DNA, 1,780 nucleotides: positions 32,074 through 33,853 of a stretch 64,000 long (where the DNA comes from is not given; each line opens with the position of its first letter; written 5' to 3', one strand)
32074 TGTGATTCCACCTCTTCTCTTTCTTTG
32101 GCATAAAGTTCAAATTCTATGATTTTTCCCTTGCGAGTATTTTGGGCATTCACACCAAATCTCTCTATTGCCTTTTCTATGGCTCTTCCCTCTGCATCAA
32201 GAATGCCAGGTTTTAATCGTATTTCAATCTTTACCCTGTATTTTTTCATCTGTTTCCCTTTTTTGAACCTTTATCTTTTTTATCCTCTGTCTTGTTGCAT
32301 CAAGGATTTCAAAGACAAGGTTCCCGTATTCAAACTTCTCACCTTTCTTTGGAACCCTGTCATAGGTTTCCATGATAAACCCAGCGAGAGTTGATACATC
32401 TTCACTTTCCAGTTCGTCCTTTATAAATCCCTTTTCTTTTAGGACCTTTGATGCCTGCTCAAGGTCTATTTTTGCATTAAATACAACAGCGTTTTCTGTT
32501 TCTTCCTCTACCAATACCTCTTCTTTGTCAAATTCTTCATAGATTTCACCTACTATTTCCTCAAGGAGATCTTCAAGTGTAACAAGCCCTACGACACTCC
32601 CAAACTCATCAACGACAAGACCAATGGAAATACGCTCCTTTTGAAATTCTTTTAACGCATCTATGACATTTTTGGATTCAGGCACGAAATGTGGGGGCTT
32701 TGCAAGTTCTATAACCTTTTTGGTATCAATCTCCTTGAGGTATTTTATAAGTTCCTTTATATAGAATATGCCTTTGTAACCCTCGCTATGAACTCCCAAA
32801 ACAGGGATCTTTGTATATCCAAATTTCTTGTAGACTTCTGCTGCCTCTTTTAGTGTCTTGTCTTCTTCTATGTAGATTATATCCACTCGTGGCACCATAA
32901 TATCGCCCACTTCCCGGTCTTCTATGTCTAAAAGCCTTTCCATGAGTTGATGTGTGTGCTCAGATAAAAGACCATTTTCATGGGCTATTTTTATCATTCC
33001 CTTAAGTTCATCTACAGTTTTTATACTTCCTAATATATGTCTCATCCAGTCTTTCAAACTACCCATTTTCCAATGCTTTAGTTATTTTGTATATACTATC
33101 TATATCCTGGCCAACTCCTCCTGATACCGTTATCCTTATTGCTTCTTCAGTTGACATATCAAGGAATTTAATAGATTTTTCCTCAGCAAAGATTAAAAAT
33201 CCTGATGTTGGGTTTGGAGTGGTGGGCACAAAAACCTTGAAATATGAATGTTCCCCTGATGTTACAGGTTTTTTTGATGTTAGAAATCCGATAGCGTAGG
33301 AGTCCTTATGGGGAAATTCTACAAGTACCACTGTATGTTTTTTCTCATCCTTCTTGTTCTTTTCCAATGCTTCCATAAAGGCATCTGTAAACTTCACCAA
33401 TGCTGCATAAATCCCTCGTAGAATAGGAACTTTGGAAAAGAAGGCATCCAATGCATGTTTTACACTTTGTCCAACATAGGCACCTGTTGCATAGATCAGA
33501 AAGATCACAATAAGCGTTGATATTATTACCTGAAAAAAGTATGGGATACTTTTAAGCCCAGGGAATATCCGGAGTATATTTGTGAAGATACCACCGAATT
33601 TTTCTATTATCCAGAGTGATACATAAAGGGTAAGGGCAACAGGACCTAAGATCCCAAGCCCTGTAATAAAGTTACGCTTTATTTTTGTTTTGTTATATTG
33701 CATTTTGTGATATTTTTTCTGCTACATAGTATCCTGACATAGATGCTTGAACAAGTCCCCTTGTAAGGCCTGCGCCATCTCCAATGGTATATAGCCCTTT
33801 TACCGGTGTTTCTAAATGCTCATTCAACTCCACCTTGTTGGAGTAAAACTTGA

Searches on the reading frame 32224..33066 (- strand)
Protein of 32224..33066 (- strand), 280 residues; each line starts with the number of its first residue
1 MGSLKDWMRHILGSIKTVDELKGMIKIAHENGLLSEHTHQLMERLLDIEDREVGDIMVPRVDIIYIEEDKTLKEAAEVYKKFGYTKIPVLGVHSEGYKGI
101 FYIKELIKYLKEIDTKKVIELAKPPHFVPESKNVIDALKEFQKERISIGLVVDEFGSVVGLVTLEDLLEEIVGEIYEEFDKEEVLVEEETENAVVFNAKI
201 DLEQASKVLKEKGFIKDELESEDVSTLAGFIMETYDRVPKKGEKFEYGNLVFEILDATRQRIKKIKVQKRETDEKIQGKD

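Call 41: search_protein_families(library=pfam, proteins=[window:32224-33066:-], max_evalue=0.00001)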
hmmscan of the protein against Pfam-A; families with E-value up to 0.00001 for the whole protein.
window:32224-33066:- (280 aa): 2 families
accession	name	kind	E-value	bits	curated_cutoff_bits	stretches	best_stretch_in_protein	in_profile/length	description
PF00571.33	CBS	-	5.5e-21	75.1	24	2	122-172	6-56/57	CBS domain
PF03471.22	CorC_HlyC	-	1.3e-15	57.6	27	1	189-270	3-80/81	Transporter associated domain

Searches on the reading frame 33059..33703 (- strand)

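Call 41: search_protein_families(library=pfam, proteins=[window:33059-33703:-], max_evalue=0.00001)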
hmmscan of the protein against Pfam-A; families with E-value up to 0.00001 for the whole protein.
window:33059-33703:- (214 aa): 1 family
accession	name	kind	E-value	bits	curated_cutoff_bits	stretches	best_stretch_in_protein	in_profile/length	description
PF04367.18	DUF502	-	1.3e-21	76.9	23.8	1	63-167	4-107/107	Protein of unknown function (DUF502)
